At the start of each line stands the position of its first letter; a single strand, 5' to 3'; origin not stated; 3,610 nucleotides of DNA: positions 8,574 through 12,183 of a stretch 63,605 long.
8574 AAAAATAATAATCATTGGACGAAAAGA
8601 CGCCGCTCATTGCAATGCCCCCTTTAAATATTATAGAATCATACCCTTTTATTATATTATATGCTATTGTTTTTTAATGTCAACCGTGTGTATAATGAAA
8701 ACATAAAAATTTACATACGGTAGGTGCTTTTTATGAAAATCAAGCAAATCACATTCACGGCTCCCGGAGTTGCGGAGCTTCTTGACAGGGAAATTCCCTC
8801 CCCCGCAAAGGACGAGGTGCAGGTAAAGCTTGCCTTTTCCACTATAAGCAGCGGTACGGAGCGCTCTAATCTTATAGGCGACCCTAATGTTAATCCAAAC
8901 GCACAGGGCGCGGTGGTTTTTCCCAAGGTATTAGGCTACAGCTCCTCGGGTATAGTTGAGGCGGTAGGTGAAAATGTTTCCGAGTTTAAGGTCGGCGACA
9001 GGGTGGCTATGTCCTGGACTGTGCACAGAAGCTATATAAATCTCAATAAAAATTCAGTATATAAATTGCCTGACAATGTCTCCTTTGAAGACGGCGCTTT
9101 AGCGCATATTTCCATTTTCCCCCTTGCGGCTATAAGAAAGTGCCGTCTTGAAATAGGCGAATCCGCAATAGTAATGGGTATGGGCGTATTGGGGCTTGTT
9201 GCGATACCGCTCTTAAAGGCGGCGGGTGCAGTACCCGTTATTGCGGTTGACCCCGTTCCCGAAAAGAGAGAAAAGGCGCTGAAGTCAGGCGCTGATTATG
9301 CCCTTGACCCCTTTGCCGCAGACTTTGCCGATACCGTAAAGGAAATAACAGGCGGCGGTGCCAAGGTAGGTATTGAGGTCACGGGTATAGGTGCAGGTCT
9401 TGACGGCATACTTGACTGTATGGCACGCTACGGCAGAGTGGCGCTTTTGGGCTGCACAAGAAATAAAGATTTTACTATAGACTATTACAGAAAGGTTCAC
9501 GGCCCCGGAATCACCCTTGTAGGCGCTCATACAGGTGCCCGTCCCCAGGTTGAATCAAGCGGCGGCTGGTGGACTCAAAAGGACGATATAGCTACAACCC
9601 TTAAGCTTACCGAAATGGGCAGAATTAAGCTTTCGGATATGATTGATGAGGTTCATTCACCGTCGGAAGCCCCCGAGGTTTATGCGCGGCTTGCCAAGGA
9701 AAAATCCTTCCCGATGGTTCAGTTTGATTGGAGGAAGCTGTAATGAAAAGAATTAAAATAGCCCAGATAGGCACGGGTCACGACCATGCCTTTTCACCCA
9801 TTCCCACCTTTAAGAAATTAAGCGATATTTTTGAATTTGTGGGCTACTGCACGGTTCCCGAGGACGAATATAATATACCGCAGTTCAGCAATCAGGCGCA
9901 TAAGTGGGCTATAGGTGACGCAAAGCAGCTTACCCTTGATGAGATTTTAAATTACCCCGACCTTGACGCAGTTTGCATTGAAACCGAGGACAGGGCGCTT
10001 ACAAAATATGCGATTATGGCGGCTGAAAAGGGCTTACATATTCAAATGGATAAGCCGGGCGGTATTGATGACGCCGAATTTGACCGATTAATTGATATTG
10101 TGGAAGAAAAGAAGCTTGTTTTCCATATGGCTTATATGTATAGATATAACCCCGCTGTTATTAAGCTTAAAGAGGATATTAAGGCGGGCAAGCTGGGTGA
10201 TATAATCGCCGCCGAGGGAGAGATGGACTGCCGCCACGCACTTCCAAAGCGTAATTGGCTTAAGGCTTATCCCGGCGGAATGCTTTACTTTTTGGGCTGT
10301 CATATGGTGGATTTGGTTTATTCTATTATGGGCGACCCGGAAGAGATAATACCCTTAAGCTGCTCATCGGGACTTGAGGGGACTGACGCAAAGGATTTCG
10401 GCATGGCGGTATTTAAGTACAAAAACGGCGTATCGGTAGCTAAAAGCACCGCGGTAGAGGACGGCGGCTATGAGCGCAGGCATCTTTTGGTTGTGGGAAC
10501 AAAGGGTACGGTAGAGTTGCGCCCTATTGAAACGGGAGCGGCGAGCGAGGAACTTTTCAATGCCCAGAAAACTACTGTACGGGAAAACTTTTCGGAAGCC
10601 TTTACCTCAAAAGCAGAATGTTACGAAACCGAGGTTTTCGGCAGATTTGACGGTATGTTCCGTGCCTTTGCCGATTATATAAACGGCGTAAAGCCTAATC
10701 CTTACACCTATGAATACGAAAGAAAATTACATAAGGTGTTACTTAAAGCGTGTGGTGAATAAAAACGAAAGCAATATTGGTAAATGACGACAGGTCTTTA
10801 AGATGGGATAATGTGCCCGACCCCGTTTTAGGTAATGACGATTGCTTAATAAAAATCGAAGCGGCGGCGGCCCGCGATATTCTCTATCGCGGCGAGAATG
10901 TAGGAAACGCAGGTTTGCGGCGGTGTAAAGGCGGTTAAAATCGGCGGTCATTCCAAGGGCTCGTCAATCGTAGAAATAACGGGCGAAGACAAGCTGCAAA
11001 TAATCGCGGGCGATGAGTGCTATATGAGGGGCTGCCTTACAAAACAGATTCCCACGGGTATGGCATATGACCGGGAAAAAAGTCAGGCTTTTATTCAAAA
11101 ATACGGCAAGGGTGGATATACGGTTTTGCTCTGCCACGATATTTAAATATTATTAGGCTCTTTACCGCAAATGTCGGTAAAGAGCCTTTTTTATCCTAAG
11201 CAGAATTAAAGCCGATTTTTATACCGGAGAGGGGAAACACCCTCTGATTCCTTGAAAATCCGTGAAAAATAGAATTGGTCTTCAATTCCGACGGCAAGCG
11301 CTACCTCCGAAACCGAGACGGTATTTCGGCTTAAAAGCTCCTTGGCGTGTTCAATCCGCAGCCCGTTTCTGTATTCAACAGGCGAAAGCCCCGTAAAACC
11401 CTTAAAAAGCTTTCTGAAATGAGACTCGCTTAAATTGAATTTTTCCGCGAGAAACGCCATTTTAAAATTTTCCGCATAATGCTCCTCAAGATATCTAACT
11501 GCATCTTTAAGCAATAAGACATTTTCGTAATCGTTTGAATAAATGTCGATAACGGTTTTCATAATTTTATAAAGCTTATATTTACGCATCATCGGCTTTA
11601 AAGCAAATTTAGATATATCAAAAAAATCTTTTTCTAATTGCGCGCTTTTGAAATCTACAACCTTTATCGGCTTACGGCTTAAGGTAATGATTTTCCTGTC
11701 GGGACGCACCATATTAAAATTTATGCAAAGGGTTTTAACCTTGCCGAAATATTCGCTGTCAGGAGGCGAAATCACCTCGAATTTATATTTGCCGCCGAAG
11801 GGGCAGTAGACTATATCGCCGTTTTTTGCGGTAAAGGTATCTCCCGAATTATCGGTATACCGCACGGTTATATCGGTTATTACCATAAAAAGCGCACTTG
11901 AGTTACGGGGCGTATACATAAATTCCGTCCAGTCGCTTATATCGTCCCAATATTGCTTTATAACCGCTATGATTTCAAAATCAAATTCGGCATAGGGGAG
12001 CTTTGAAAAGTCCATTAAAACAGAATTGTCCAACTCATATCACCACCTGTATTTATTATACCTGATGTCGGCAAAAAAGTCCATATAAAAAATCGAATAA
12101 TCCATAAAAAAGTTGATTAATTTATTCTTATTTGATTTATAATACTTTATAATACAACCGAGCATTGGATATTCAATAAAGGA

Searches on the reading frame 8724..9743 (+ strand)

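Call 10: search_protein_families(library=pfam, proteins=[window:8724-9743:+], max_evalue=0.001)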
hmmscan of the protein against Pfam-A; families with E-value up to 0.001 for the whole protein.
window:8724-9743:+ (339 aa): 3 families
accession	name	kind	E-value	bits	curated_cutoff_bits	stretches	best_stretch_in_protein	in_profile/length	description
PF00107.32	ADH_zinc_N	-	1.9e-21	76.8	31.8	1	156-274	2-118/129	Zinc-binding dehydrogenase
PF08240.17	ADH_N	-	5.3e-08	33.5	23.5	1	62-107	28-73/104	Alcohol dehydrogenase GroES-like domain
PF16912.11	Glu_dehyd_C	-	5.1e-05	23.3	34.9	1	146-254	32-141/211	Glucose dehydrogenase C-terminus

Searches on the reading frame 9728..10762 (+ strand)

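Call 10: search_protein_families(library=pfam, proteins=[window:9728-10762:+], max_evalue=0.001)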
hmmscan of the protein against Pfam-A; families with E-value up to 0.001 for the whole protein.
window:9728-10762:+ (344 aa): 3 families
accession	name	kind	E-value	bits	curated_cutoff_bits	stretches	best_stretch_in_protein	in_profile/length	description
PF22725.1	GFO_IDH_MocA_C3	-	5.3e-16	59.2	27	1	146-263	3-124/124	GFO/IDH/MocA C-terminal domain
PF02894.22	GFO_IDH_MocA_C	-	1e-10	42.3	22.9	1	148-273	1-145/218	Oxidoreductase family, C-terminal alpha/beta domain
PF01408.29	GFO_IDH_MocA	-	2.2e-07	32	24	1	46-136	44-120/120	Oxidoreductase family, NAD-binding Rossmann fold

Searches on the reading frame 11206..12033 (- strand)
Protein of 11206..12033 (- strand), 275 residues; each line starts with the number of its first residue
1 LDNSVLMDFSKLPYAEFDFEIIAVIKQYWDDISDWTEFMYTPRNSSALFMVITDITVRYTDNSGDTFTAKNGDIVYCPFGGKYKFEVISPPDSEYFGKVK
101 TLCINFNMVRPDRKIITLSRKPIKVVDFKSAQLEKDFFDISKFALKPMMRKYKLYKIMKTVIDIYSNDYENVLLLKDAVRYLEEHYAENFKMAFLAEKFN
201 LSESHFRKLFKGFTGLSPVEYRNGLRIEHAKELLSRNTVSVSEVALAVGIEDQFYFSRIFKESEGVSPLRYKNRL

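Call 9: search_protein_families(library=pfam, proteins=[window:11206-12033:-], max_evalue=0.001)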
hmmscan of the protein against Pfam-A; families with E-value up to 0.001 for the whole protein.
window:11206-12033:- (275 aa): 2 families
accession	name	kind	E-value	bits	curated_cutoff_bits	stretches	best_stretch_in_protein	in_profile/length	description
PF12833.13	HTH_18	-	3.8e-21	75.6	33.6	1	195-274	1-80/80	Helix-turn-helix domain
PF00165.29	HTH_AraC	-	3.6e-19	68.8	26.6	2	182-223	1-42/42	Bacterial regulatory helix-turn-helix proteins, AraC family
